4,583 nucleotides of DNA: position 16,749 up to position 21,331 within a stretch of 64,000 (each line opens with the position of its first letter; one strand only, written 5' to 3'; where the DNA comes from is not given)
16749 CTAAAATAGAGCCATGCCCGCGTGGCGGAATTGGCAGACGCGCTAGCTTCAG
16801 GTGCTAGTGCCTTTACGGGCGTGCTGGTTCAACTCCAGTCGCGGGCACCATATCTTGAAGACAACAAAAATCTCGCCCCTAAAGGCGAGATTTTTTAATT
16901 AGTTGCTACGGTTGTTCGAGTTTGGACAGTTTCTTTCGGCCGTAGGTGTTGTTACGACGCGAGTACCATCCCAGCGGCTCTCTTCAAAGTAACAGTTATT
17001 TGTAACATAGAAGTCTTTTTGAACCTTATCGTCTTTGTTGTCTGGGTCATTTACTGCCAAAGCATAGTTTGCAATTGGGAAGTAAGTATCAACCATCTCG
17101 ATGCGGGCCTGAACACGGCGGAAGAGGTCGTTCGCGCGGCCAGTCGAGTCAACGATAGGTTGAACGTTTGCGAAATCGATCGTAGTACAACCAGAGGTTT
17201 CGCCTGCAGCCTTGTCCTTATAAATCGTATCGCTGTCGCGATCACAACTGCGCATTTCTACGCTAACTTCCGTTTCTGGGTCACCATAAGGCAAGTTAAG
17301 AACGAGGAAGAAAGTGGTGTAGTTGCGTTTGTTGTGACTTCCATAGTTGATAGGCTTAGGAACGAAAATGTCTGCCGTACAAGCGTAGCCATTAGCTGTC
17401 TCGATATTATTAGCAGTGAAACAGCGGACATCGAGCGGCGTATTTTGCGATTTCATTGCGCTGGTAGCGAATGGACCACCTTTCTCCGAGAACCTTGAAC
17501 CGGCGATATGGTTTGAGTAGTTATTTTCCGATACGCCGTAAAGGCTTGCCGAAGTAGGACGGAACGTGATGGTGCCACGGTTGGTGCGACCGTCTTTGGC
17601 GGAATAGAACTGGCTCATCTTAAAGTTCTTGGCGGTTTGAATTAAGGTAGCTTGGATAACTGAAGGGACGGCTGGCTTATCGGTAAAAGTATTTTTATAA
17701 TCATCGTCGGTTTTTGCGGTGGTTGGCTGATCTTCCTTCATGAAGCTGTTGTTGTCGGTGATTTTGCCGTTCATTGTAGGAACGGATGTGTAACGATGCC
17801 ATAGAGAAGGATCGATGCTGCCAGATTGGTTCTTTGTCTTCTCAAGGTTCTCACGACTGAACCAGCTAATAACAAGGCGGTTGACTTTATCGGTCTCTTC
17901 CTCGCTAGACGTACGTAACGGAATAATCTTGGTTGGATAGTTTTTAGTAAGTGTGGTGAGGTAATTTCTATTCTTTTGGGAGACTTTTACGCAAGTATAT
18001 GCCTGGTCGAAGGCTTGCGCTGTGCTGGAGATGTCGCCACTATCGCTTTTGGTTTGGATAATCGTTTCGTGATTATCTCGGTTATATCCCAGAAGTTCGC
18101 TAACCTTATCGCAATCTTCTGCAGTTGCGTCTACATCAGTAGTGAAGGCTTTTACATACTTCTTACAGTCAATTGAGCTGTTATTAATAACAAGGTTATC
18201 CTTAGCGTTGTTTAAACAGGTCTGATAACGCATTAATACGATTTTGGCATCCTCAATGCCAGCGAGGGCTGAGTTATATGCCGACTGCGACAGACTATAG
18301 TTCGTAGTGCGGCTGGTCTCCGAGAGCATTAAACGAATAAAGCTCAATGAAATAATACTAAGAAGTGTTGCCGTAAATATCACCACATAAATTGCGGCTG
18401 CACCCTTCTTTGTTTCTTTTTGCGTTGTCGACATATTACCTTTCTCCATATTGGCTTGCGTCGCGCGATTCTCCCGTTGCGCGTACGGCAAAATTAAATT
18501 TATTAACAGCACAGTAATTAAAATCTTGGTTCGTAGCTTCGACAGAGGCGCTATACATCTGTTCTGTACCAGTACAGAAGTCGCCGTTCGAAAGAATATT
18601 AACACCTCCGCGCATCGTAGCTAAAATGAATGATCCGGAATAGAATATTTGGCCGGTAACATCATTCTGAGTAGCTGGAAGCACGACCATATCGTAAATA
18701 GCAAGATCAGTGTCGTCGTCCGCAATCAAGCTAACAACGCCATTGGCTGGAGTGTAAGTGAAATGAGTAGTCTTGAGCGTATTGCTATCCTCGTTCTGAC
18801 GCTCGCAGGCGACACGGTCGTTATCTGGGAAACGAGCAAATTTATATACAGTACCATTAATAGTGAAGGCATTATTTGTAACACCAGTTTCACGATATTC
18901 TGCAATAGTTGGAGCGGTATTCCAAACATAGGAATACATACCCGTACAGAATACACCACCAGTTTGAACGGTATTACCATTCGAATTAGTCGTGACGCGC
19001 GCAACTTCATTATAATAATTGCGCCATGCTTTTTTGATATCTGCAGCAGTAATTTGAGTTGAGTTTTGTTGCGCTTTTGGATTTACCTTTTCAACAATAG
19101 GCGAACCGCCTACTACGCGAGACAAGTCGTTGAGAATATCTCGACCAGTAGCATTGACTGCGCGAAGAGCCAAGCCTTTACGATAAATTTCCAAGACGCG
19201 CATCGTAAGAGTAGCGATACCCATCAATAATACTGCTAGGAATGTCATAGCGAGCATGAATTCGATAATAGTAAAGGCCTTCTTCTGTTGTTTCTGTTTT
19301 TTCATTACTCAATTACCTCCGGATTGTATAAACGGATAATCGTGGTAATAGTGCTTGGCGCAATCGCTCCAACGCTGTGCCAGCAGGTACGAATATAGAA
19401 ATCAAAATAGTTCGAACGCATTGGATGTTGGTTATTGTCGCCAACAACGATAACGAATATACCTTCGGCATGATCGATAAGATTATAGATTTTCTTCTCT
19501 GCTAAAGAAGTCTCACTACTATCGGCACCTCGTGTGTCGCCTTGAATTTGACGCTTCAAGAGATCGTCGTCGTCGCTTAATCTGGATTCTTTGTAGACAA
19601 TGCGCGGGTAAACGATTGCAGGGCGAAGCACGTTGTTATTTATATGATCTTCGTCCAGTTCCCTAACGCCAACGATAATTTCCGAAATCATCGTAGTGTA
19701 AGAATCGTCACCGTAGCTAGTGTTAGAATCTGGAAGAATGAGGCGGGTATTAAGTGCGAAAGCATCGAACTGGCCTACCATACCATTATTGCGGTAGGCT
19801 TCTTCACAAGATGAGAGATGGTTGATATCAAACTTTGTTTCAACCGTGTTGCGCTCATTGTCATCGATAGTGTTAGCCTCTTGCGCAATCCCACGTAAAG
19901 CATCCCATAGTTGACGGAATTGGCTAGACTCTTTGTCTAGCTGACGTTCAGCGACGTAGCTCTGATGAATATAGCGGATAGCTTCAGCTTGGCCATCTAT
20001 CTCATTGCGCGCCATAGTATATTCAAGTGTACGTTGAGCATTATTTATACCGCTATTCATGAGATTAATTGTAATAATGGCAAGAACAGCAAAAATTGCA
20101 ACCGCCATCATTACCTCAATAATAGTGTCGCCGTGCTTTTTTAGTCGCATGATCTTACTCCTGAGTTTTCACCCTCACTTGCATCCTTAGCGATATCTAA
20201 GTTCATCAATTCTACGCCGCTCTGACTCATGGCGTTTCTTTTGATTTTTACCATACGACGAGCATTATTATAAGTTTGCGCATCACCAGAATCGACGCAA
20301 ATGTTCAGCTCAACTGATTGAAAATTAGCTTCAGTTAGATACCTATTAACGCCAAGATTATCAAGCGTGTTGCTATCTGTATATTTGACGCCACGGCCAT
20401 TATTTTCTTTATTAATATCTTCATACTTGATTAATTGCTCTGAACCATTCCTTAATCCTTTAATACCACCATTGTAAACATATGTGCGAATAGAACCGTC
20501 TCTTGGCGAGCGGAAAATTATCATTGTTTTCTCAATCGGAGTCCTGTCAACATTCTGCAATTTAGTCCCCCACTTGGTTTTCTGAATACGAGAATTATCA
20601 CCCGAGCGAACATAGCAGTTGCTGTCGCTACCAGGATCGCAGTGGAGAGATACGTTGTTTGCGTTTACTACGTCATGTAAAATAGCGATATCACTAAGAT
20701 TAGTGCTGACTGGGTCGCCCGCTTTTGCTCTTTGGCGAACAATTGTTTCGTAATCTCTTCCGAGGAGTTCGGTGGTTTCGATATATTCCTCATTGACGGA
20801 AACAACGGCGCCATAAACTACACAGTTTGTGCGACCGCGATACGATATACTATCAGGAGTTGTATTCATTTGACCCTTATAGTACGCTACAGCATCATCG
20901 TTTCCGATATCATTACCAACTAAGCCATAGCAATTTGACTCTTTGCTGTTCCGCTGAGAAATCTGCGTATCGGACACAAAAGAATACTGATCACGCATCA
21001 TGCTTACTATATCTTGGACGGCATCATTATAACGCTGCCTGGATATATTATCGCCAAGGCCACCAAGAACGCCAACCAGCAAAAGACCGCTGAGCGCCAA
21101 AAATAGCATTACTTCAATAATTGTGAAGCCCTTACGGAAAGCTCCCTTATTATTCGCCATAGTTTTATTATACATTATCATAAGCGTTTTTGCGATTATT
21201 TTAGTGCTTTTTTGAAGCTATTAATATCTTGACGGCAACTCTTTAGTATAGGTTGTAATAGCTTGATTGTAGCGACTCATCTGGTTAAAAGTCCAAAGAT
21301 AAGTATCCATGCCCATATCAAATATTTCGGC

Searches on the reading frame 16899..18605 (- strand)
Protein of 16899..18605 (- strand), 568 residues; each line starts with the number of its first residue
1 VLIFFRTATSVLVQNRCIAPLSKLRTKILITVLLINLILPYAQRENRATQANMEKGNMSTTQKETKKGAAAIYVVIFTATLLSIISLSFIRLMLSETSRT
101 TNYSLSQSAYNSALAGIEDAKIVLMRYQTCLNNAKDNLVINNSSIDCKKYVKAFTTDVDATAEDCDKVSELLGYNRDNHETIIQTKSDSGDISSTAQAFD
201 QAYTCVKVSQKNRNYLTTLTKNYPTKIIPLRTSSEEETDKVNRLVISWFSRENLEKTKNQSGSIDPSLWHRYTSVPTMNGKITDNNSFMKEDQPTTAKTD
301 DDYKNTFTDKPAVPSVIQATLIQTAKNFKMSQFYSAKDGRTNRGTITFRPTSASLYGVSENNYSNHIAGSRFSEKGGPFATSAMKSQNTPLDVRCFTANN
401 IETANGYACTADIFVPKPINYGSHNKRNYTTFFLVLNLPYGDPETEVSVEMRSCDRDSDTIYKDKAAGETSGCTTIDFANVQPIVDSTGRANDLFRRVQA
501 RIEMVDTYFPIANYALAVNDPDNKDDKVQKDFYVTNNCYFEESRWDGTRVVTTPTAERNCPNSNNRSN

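Call 9: search_protein_families(library=pfam, proteins=[window:16899-18605:-], max_evalue=0.01)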
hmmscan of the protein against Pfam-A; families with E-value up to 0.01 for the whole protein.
window:16899-18605:- (568 aa): 0 families

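Call 10: search_protein_families(library=ncbifam, proteins=[window:16899-18605:-], max_evalue=0.01)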
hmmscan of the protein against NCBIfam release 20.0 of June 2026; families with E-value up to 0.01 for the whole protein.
window:16899-18605:- (568 aa): 0 families

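Call 31: search_protein_families(library=pfam, proteins=[window:16899-18605:-], max_evalue=10)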
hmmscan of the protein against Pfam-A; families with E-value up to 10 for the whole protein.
window:16899-18605:- (568 aa): 1 family
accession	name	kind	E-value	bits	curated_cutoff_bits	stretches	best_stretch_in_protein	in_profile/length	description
PF09716.15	ETRAMP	-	0.16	12.4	29.1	1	33-87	14-71/81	Malarial early transcribed membrane protein (ETRAMP)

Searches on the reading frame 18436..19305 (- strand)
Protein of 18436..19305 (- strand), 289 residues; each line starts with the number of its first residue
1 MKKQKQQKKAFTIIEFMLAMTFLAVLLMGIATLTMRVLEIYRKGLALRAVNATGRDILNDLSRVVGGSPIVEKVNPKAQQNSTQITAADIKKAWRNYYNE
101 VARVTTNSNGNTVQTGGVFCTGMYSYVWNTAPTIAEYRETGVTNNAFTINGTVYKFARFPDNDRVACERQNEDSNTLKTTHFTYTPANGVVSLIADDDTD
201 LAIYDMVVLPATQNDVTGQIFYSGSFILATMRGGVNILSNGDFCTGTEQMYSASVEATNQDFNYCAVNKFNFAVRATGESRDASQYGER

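Call 9: search_protein_families(library=pfam, proteins=[window:18436-19305:-], max_evalue=0.01)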
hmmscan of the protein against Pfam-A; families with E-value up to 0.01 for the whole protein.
window:18436-19305:- (289 aa): 0 families

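Call 10: search_protein_families(library=ncbifam, proteins=[window:18436-19305:-], max_evalue=0.01)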
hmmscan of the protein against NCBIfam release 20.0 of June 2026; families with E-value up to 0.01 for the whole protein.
window:18436-19305:- (289 aa): 2 families
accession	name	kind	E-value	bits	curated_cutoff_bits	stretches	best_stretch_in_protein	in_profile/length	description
TIGR02599.1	TIGR02599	subfamily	0.0072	15.6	256.5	0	10-50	1-41/361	Verru_Chthon cassette protein C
NF007848.0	PRK10557.1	equivalog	0.0099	15.2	120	0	3-33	5-35/192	prepilin peptidase-dependent protein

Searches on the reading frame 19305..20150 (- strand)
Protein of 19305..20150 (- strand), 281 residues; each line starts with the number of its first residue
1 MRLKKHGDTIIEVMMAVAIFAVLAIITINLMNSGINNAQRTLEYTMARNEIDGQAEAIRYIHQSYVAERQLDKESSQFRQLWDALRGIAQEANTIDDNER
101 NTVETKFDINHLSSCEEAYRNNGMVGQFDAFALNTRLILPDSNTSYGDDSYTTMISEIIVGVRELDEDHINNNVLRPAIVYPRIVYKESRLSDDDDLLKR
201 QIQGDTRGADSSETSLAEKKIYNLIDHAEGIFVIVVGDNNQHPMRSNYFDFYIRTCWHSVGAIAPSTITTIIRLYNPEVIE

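Call 9: search_protein_families(library=pfam, proteins=[window:19305-20150:-], max_evalue=0.01)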
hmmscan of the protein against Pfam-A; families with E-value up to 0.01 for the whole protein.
window:19305-20150:- (281 aa): 1 family
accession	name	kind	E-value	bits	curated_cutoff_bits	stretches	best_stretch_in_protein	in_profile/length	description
PF07963.17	N_methyl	-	0.00063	19.6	21.2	1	6-27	5-26/27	Prokaryotic N-terminal methylation motif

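Call 10: search_protein_families(library=ncbifam, proteins=[window:19305-20150:-], max_evalue=0.01)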
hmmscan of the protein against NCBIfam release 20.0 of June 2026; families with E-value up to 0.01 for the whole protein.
window:19305-20150:- (281 aa): 2 families
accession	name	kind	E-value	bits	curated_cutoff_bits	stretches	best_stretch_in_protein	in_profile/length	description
TIGR01707.1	gspI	equivalog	5.9e-06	26.7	44.35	1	7-79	1-73/101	type II secretion system minor pseudopilin GspI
TIGR01711.1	gspJ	equivalog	0.0016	18.3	64.85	1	7-50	2-45/192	type II secretion system minor pseudopilin GspJ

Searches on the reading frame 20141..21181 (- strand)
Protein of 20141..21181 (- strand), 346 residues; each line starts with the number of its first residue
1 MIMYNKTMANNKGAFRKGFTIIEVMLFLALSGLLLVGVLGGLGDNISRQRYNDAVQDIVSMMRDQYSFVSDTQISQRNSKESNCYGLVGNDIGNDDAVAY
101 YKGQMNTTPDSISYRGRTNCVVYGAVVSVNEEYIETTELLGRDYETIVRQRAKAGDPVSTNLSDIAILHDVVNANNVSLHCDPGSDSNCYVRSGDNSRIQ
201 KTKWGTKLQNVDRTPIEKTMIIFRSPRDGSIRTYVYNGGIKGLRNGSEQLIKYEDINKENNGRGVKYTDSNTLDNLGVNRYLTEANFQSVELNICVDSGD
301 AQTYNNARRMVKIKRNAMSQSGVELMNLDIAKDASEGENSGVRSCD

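Call 9: search_protein_families(library=pfam, proteins=[window:20141-21181:-], max_evalue=0.01)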
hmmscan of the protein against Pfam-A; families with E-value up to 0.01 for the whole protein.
window:20141-21181:- (346 aa): 1 family
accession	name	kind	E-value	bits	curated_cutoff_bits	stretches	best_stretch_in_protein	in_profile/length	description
PF07963.17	N_methyl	-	0.0011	18.9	21.2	1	16-39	4-27/27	Prokaryotic N-terminal methylation motif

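Call 10: search_protein_families(library=ncbifam, proteins=[window:20141-21181:-], max_evalue=0.01)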
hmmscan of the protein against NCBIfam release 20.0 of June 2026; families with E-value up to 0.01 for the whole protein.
window:20141-21181:- (346 aa): 1 family
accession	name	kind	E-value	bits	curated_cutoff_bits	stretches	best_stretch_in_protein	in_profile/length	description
TIGR01708.2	typeII_sec_gspH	equivalog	0.00034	20.6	80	1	17-59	2-44/169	type II secretion system minor pseudopilin GspH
